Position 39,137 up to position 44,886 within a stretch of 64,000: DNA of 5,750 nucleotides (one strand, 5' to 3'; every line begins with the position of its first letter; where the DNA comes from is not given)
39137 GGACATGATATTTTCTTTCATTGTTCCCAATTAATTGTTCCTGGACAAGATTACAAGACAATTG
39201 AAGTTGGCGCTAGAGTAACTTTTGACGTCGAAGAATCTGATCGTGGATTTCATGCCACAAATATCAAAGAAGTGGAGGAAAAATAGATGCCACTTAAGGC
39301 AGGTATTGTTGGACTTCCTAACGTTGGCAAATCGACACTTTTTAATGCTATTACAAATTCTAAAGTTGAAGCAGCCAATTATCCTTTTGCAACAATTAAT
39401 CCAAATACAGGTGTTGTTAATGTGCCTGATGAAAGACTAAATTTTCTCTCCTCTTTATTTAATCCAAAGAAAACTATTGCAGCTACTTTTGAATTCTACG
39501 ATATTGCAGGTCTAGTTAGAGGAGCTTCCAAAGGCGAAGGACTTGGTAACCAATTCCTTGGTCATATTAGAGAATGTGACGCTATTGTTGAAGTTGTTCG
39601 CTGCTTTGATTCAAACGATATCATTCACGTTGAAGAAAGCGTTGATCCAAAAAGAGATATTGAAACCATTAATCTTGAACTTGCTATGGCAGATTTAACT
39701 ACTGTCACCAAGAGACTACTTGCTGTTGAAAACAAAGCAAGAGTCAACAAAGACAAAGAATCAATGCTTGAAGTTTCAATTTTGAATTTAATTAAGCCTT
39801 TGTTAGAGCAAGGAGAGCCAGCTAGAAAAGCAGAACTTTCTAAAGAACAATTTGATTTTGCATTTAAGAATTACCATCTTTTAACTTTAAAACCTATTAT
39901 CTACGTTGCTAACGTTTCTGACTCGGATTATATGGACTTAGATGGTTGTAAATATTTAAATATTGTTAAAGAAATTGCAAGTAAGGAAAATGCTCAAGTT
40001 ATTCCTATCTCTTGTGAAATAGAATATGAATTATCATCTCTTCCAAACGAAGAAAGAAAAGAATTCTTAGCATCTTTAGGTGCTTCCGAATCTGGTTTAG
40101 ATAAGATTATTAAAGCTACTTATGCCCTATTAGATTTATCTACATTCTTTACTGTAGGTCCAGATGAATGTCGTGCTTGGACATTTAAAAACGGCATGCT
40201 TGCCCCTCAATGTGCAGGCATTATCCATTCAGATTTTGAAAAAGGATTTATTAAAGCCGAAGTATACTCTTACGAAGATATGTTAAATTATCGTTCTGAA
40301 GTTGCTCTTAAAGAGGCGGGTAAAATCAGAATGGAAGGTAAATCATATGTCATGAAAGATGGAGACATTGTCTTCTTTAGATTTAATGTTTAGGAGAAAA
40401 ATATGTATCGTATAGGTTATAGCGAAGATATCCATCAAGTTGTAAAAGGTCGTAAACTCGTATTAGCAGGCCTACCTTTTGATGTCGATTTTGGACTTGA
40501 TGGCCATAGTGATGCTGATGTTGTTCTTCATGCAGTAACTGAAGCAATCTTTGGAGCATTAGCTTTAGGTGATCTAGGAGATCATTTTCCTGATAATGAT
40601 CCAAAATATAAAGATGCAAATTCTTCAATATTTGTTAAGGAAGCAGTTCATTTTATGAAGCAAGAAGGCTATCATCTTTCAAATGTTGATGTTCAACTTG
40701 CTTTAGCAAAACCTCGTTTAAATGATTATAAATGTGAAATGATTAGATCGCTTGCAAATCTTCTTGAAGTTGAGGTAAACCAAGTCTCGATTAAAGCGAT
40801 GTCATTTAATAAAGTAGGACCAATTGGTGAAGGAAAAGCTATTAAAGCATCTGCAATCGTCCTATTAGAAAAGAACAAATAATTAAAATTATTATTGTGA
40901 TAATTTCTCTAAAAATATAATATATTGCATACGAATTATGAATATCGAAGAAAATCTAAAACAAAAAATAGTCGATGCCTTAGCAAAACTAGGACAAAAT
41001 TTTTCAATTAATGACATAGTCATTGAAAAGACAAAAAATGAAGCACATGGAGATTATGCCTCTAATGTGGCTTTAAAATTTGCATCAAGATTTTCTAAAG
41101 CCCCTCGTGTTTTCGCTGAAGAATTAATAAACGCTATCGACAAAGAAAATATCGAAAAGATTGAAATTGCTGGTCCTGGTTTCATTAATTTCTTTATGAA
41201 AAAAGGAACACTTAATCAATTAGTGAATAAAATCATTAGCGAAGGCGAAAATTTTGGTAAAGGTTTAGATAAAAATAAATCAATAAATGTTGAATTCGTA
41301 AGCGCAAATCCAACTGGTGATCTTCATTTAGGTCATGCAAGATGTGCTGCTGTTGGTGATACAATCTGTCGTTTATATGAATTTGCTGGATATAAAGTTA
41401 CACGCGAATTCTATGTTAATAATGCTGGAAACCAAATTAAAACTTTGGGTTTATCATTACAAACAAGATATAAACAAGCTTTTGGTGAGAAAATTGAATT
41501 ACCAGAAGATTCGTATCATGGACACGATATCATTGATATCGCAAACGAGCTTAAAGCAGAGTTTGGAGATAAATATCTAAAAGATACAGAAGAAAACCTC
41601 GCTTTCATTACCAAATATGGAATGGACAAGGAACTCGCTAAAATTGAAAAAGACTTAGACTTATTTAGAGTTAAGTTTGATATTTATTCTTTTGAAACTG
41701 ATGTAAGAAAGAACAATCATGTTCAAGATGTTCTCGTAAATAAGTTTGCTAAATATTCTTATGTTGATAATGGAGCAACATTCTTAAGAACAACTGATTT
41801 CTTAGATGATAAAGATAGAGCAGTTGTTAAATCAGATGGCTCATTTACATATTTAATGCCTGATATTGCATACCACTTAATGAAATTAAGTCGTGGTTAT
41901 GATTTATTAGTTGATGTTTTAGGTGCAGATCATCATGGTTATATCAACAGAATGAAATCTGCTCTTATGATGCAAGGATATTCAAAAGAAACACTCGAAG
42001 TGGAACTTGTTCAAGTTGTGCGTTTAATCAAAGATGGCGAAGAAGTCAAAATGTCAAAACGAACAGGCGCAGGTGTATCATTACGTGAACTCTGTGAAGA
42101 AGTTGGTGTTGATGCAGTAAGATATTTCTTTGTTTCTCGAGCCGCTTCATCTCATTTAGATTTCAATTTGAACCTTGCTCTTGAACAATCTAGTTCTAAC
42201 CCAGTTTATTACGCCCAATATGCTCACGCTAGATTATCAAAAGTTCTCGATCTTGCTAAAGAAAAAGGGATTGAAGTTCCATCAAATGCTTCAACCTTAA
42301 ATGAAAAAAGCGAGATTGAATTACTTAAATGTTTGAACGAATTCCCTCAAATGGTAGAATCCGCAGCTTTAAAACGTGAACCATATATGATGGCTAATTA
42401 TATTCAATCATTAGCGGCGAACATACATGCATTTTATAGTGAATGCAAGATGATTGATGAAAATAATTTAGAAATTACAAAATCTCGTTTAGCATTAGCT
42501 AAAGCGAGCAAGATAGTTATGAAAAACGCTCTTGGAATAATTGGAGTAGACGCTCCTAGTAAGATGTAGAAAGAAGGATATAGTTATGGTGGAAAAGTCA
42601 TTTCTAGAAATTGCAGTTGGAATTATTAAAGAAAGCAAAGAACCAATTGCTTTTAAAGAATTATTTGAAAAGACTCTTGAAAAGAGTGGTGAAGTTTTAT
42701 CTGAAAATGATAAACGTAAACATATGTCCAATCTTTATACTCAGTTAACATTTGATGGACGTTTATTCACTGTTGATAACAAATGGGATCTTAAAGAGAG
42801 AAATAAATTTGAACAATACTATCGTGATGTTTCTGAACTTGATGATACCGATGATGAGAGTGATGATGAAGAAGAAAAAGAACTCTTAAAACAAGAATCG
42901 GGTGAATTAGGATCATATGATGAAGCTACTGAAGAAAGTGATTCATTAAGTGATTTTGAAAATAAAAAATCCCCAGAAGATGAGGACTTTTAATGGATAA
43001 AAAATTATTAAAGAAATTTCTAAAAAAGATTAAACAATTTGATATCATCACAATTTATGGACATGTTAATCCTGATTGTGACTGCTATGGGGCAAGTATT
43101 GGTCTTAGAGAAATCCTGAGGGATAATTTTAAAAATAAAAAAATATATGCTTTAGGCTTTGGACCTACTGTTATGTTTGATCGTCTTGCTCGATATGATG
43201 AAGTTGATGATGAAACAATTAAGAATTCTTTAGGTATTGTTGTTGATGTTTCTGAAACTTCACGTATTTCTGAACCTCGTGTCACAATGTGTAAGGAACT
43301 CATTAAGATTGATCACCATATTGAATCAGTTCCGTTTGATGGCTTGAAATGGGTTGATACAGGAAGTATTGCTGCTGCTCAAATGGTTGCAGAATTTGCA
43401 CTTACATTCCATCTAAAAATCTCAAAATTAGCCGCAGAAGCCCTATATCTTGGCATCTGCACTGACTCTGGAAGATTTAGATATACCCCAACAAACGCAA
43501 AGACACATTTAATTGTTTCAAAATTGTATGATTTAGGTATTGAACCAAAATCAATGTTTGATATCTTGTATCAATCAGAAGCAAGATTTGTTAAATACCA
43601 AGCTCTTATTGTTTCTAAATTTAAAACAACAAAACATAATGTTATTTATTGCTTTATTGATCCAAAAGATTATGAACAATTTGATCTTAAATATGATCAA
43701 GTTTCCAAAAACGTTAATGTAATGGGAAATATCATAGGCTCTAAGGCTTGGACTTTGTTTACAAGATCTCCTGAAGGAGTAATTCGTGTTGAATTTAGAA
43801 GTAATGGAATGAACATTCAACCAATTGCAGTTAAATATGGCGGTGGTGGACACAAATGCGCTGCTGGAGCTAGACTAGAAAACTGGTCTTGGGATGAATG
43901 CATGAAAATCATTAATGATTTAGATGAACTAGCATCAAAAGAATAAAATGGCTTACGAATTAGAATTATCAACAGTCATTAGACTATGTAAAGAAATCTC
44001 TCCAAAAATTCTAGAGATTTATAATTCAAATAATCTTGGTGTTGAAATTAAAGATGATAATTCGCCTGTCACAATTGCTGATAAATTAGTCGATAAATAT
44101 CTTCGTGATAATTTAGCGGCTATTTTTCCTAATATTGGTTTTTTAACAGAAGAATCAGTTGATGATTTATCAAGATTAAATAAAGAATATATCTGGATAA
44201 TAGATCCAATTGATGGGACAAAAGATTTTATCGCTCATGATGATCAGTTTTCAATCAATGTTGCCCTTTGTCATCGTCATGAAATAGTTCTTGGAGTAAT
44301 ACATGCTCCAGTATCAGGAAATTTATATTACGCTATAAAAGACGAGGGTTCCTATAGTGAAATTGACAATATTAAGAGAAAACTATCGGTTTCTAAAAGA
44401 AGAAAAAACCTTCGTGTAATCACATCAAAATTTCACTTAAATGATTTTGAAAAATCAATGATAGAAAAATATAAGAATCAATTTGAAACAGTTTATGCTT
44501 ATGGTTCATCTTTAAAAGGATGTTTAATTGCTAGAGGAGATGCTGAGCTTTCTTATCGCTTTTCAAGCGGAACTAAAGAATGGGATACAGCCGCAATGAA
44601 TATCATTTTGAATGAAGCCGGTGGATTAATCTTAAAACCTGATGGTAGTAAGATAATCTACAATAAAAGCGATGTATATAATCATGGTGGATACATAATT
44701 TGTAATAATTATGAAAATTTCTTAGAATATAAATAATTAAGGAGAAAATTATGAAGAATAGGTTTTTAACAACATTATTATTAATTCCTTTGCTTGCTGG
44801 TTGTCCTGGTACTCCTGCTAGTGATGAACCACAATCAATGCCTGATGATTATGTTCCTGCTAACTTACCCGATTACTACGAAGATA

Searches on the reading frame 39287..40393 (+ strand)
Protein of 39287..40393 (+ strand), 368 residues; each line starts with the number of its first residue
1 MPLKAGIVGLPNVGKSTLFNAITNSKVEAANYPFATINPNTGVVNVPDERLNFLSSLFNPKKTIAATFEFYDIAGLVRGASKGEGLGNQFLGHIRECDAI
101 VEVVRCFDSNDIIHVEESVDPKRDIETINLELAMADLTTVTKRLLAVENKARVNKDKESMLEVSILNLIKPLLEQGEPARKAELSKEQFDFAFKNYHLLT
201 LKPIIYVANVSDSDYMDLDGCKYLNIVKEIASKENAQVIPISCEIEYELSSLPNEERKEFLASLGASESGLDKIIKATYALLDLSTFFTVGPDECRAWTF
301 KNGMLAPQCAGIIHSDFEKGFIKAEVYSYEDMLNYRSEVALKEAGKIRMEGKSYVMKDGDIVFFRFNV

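Call 36: search_protein_families(library=pfam, proteins=[window:39287-40393:+])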
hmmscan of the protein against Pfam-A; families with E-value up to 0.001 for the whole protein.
window:39287-40393:+ (368 aa): 3 families
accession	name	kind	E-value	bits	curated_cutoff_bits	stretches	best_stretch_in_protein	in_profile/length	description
PF06071.19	YchF-GTPase_C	-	1.7e-38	131.1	27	1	284-367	1-84/84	Protein of unknown function (DUF933)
PF01926.29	MMR_HSR1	-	5.9e-23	81.6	21.9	1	5-119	2-89/113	50S ribosome-binding GTPase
PF02421.24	FeoB_N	-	3.9e-09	36.6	27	1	6-51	4-49/156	Ferrous iron transport protein B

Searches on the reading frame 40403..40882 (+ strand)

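Call 36: search_protein_families(library=pfam, proteins=[window:40403-40882:+])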
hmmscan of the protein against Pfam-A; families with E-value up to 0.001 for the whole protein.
window:40403-40882:+ (159 aa): 1 family
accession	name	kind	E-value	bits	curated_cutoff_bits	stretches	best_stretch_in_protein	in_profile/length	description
PF02542.21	YgbB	-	2.2e-54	184.4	26.7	1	2-155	1-154/155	YgbB family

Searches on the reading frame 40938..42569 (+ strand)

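Call 59: search_protein_families(library=pfam, proteins=[window:40938-42569:+], max_evalue=0.0001)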
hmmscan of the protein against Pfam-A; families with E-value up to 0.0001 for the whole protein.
window:40938-42569:+ (543 aa): 6 families
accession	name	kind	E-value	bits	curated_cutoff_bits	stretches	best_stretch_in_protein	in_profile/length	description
PF05746.21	DALR_1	-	1.4e-32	112.7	22.3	1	427-543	2-117/117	DALR anticodon binding domain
PF03485.21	Arg_tRNA_synt_N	-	2.5e-25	89.3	21.5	1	6-87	2-85/85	Arginyl tRNA synthetase N terminal domain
PF00750.26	tRNA-synt_1d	-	2.1e-24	86.6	23.3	1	96-389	2-298/349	tRNA synthetases class I (R), catalytic domain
PF00133.28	tRNA-synt_1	-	7.9e-10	38.5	22.7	0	105-167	11-76/414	tRNA synthetases class I (I, L, M and V)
PF01406.26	tRNA-synt_1e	-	2.8e-06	27.3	27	0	126-162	20-53/301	tRNA synthetases class I (C) catalytic domain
PF09334.17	tRNA-synt_1g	-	1.1e-05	24.8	20.1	0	368-413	324-368/391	tRNA synthetases class I (M)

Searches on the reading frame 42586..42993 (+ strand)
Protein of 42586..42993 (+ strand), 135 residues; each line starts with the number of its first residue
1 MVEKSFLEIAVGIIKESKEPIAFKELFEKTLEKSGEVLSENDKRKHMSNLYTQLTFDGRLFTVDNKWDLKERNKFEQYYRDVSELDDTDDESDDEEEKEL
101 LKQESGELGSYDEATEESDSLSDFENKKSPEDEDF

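Call 46: search_protein_families(library=pfam, proteins=[window:42586-42993:+], max_evalue=0.01)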
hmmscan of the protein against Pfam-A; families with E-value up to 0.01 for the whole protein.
window:42586-42993:+ (135 aa): 1 family
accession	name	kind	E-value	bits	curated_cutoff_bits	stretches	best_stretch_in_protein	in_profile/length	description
PF05066.19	HARE-HTH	-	2e-05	25.3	25.9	1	5-70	2-69/71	HB1, ASXL, restriction endonuclease HTH domain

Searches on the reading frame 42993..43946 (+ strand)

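Call 59: search_protein_families(library=pfam, proteins=[window:42993-43946:+], max_evalue=0.0001)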
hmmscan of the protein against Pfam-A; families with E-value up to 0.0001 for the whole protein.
window:42993-43946:+ (317 aa): 2 families
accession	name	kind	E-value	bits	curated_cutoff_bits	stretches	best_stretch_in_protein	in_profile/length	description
PF01368.27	DHH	-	6.2e-15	56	28.1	1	19-155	2-125/125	DHH family, N-terminal domain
PF02272.25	DHHA1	-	1.1e-12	48.7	25.9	1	216-315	3-101/102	DHHA1 domain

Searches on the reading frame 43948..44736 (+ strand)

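Call 59: search_protein_families(library=pfam, proteins=[window:43948-44736:+], max_evalue=0.0001)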
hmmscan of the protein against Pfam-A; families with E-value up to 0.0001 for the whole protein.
window:43948-44736:+ (262 aa): 1 family
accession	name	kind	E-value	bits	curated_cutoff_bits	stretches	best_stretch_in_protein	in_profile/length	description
PF00459.30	Inositol_P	-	2.9e-51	175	27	1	10-253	9-254/271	Inositol monophosphatase family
